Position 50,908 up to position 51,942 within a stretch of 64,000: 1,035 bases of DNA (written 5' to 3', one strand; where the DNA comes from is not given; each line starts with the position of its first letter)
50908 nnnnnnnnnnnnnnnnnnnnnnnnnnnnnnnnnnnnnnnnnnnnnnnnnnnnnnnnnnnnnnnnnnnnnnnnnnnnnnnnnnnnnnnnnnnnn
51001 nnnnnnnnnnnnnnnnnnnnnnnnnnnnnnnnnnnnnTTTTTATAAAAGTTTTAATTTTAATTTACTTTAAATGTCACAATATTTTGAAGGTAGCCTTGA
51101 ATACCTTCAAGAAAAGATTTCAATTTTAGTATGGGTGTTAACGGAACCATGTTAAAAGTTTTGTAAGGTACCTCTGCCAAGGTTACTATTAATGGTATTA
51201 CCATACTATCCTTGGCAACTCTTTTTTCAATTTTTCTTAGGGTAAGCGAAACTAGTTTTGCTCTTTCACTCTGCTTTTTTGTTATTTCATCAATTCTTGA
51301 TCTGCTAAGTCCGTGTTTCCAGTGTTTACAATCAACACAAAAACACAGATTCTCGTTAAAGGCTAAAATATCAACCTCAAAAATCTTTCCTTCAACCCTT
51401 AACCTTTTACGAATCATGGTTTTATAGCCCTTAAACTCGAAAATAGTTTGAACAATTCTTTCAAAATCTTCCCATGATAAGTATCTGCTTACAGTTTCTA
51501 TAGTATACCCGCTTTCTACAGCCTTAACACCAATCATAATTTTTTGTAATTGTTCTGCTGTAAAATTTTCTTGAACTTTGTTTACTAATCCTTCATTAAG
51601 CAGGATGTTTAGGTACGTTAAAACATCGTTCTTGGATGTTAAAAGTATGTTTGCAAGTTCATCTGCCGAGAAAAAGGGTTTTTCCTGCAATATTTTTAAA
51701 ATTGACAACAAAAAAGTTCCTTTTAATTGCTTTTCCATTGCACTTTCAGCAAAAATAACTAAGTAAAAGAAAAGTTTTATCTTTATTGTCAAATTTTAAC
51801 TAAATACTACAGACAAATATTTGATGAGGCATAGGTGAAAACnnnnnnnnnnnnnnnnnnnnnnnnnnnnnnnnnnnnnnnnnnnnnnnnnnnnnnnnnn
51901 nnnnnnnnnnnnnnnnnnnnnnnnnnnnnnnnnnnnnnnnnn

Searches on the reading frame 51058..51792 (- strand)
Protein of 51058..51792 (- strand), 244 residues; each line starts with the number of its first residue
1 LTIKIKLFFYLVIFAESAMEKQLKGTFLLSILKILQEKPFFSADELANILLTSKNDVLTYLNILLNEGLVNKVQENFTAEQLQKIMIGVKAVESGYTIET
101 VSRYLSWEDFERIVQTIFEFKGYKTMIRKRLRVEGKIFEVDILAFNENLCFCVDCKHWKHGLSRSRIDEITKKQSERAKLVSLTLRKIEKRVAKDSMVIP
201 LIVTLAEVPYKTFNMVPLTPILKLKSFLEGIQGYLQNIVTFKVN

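Call 30: search_protein_families(library=pfam, proteins=[window:51058-51792:-], max_evalue=0.001)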
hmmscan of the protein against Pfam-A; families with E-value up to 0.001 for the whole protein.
window:51058-51792:- (244 aa): 4 families
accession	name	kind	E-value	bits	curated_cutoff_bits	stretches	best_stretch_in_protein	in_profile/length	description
PF04471.18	Mrr_cat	-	3e-06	27.7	21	1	105-175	4-74/115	Restriction endonuclease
PF01022.26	HTH_5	-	0.0004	20.6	22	0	30-72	6-47/47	Bacterial regulatory protein, arsR family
PF08378.17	NERD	-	0.0008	20.3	22.1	0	109-164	4-62/111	Nuclease-related domain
PF13412.12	HTH_24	-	0.00089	19.2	21.9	0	29-70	6-47/48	Winged helix-turn-helix DNA-binding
